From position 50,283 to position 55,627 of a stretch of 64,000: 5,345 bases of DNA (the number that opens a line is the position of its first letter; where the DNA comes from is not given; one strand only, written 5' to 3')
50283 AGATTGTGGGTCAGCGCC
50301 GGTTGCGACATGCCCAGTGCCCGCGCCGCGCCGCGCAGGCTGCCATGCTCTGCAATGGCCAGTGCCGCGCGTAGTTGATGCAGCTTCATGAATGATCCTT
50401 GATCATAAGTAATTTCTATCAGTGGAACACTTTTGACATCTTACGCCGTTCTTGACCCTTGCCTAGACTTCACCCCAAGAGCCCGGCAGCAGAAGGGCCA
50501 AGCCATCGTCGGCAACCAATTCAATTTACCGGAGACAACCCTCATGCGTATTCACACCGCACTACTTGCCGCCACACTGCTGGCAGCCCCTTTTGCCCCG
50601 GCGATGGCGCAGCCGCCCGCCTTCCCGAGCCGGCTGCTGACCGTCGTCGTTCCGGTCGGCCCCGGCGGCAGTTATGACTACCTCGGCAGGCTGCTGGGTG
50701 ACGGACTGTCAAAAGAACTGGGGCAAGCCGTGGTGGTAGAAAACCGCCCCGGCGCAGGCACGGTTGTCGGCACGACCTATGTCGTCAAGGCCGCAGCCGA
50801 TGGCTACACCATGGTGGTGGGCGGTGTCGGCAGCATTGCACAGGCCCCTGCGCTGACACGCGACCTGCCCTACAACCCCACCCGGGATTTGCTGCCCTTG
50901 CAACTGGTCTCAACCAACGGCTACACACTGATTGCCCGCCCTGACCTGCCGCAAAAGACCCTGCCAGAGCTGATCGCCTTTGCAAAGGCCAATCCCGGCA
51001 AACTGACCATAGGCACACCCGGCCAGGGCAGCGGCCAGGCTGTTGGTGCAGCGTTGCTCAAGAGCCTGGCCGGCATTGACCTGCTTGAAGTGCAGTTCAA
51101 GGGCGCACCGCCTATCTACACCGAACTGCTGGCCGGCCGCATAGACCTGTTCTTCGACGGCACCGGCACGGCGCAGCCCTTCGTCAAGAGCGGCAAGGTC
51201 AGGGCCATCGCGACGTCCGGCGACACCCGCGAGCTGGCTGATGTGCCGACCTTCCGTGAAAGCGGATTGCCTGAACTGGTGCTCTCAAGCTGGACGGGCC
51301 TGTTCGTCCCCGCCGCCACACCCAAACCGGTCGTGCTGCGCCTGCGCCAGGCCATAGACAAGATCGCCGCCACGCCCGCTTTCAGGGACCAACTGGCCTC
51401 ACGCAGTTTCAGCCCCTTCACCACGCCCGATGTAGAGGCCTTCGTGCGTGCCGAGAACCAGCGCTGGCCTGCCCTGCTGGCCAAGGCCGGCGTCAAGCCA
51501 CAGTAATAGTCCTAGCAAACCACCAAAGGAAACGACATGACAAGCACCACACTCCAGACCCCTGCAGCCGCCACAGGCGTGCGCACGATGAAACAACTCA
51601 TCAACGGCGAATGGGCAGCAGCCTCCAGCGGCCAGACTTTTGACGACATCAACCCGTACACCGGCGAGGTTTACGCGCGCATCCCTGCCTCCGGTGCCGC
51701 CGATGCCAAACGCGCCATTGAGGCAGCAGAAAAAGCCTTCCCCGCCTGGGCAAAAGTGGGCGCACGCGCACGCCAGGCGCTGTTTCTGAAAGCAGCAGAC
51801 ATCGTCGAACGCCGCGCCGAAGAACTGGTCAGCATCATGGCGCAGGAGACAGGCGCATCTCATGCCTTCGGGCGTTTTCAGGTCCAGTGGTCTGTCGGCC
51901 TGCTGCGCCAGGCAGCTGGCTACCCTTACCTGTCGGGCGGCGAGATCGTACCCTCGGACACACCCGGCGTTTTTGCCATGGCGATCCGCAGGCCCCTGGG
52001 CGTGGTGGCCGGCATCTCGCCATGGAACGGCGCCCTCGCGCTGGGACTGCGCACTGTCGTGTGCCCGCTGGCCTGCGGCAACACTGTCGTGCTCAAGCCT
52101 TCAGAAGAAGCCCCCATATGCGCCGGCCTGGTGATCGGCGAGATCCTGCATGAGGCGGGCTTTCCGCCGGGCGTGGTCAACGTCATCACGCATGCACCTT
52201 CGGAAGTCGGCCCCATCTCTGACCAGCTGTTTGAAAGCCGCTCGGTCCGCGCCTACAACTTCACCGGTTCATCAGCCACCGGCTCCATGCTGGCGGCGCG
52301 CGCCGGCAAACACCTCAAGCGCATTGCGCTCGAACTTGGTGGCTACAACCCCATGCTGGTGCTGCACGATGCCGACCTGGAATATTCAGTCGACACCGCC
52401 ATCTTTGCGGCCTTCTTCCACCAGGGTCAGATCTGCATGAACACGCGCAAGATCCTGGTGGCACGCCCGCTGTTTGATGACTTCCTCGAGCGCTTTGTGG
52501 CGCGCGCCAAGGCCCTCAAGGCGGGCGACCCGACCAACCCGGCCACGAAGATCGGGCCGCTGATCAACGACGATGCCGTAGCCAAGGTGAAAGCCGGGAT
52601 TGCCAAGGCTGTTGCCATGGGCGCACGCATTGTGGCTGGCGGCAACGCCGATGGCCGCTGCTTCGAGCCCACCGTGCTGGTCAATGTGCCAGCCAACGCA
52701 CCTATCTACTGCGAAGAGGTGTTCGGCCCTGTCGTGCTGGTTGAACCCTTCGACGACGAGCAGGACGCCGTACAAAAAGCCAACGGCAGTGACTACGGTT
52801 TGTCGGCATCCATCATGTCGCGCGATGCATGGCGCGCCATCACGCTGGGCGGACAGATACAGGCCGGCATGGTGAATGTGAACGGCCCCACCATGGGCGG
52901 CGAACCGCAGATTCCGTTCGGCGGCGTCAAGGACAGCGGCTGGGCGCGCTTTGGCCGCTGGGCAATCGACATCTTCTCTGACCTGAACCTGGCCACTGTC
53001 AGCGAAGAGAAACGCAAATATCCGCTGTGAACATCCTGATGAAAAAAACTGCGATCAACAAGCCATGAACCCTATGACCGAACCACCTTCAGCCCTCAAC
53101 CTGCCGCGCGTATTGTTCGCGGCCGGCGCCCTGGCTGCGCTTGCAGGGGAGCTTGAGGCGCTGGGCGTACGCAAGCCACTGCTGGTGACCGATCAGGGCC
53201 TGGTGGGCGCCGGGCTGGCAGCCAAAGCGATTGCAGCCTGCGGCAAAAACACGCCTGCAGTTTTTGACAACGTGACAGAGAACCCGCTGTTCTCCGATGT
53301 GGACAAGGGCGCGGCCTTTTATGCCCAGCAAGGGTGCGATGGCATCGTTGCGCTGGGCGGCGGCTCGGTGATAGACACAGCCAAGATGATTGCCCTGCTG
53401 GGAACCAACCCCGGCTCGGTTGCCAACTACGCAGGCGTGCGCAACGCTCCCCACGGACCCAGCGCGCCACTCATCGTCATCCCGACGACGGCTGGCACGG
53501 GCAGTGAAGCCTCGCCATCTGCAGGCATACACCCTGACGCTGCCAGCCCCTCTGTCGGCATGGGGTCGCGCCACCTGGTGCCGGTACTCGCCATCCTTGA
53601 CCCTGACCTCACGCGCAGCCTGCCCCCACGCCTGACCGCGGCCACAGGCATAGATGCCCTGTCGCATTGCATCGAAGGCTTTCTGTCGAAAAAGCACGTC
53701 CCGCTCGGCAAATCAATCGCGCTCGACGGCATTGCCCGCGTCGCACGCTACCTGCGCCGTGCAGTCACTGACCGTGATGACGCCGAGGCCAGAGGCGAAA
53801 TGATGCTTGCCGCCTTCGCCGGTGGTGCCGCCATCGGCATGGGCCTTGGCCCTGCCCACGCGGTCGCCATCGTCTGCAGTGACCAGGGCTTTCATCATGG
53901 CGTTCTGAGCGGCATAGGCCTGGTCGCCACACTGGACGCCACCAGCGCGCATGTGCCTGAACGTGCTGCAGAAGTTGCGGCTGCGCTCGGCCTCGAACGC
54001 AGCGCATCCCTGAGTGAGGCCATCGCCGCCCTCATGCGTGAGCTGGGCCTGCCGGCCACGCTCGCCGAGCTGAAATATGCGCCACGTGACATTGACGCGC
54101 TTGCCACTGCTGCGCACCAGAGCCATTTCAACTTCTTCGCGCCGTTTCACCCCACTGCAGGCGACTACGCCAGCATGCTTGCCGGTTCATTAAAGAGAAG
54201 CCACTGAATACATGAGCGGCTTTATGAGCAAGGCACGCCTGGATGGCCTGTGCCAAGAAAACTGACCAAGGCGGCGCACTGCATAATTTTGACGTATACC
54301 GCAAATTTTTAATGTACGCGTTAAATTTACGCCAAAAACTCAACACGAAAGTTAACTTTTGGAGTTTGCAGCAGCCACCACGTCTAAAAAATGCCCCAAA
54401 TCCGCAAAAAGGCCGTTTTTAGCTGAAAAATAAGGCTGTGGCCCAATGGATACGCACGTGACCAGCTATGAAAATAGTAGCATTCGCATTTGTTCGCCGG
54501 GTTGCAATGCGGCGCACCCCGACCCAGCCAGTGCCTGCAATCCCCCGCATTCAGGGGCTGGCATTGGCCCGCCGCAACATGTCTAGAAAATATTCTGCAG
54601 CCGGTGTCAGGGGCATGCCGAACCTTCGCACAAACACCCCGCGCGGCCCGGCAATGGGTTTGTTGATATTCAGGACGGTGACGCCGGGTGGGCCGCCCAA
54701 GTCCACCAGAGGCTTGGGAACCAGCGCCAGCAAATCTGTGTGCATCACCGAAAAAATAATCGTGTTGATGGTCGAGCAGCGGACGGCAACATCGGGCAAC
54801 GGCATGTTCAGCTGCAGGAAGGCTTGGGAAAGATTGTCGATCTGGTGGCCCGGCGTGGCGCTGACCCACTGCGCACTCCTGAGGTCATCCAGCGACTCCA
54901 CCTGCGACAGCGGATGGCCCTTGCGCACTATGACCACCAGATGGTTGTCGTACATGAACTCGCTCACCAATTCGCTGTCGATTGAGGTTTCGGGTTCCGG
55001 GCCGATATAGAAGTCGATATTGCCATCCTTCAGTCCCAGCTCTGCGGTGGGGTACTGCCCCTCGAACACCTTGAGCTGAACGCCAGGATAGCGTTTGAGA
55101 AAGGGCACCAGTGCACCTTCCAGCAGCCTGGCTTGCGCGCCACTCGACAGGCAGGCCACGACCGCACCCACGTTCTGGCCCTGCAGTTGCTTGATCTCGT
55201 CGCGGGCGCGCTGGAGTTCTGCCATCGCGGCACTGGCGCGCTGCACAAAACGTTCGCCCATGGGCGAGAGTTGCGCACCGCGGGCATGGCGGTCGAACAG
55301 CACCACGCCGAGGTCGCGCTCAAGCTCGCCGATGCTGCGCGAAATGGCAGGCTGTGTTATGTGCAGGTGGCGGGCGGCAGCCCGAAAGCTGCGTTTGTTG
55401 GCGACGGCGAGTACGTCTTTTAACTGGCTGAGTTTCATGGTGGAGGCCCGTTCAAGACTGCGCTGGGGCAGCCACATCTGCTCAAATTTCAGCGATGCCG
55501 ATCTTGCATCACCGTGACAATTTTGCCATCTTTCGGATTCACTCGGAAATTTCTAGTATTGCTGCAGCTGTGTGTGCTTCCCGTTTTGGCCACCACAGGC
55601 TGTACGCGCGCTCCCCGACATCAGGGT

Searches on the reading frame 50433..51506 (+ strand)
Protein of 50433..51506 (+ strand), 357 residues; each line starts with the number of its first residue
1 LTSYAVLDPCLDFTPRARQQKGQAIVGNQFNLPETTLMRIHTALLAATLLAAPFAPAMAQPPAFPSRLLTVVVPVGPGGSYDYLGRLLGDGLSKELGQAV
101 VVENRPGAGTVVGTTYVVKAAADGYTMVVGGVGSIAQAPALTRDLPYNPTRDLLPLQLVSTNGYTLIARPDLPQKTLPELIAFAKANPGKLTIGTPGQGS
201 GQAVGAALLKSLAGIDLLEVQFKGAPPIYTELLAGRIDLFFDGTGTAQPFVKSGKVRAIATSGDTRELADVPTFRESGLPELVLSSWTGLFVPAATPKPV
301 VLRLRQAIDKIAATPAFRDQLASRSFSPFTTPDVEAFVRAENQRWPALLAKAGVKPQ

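Call 34: search_protein_families(library=ncbifam, proteins=[window:50433-51506:+])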
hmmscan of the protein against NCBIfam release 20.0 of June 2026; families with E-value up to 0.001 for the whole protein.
window:50433-51506:+ (357 aa): 1 family
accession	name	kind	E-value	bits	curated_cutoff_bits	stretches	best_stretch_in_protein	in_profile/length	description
NF041879.1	EPS_EpsH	equivalog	0.00023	20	800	1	265-324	332-391/431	exopolysaccharide biosynthesis glycosyltransferase EpsH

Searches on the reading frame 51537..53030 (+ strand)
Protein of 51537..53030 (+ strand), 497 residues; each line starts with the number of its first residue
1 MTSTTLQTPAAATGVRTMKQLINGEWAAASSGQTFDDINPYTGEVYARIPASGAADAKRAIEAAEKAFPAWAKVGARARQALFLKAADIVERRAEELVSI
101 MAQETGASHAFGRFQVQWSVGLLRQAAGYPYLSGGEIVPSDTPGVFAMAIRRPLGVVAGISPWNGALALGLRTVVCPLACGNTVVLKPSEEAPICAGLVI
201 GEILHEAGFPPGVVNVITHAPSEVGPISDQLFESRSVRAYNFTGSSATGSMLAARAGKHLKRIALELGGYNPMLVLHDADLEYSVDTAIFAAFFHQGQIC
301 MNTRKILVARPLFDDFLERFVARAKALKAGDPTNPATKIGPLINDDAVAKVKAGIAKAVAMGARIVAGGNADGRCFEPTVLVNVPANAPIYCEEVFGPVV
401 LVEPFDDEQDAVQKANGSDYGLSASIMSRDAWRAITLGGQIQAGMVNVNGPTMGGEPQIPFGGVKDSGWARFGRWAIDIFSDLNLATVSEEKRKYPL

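Call 34: search_protein_families(library=ncbifam, proteins=[window:51537-53030:+])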
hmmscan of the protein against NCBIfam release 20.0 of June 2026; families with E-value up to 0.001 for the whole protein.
window:51537-53030:+ (497 aa): 43 families (the best 25 are shown)
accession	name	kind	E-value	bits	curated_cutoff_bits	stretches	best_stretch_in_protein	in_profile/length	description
TIGR02299.1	HpaE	equivalog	2.2e-108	363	638.35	1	19-494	2-482/488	5-carboxymethyl-2-hydroxymuconate semialdehyde dehydrogenase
TIGR01804.1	BADH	equivalog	6e-107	358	668.6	1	22-471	2-453/467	betaine-aldehyde dehydrogenase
NF006916.0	PRK09407.1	equivalog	3.7e-103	345.9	521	1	12-473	15-477/526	succinic semialdehyde dehydrogenase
NF010000.0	PRK13473.1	subfamily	1e-100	337.6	615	1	18-470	3-453/475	aminobutyraldehyde dehydrogenase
NF009725.0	PRK13252.1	equivalog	1e-99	334.2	593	1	16-474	5-465/488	betaine-aldehyde dehydrogenase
NF045735.1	PaDhStyDPseudo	equivalog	1.6e-99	333.8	850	1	19-482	4-475/483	phenylacetaldehyde dehydrogenase StyD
NF040648.1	lactal_redase_Meth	equivalog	4.6e-99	332.5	650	1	21-478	2-452/463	lactaldehyde dehydrogenase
TIGR01780.1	SSADH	subfamily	5.6e-99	332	646.35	1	39-473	3-436/448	succinate-semialdehyde dehydrogenase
NF042993.1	AlphKGSA_gudD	equivalog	2.8e-98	329.8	770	1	16-483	2-475/481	alpha-ketoglutaric semialdehyde dehydrogenase GucD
TIGR03216.1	OH_muco_semi_DH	equivalog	1.1e-94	317.8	693.25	1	19-484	2-475/481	2-hydroxymuconic semialdehyde dehydrogenase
NF008415.0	PRK11241.1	equivalog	3.1e-92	309.8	828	1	19-473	12-464/482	NADP-dependent succinate-semialdehyde dehydrogenase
NF045736.1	PaDhStyDRhodo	equivalog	3.1e-92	309.6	800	1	20-476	5-464/479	phenylacetaldehyde dehydrogenase StyD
NF052305.1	DioxValDhHalo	equivalog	6.1e-92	309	750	1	17-468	4-458/483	2,5-dioxovalerate dehydrogenase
NF007497.0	PRK10090.1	equivalog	1e-87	295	500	1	16-449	5-438/480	aldehyde dehydrogenase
NF040792.1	glyc_ald_dh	equivalog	3.3e-85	286.9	760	1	18-452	1-437/488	D-glyceraldehyde dehydrogenase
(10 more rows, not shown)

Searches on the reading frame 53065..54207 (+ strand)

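Call 28: search_protein_families(library=pfam, proteins=[window:53065-54207:+])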
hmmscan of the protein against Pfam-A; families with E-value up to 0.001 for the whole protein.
window:53065-54207:+ (380 aa): 3 families
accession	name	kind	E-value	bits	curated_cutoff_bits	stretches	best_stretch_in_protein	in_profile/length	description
PF00465.25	Fe-ADH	-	4.3e-45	153.8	31.3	1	15-180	3-168/168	Iron-containing alcohol dehydrogenase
PF25137.1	ADH_Fe_C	-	3.8e-25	89.1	27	1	191-366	1-184/194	Fe-containing alcohol dehydrogenase family, C-terminal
PF13685.12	Fe-ADH_2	-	7.5e-09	36.2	28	1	19-111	3-95/149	Iron-containing alcohol dehydrogenase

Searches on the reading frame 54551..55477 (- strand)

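Call 28: search_protein_families(library=pfam, proteins=[window:54551-55477:-])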
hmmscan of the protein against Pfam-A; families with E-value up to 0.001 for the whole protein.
window:54551-55477:- (308 aa): 2 families
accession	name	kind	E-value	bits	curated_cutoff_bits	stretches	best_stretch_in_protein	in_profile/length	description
PF03466.25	LysR_substrate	-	9.9e-28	97.4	28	1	108-304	10-207/209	LysR substrate binding domain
PF00126.33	HTH_1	-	2.5e-20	72.6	26.6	1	16-75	1-60/60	Bacterial regulatory helix-turn-helix protein, lysR family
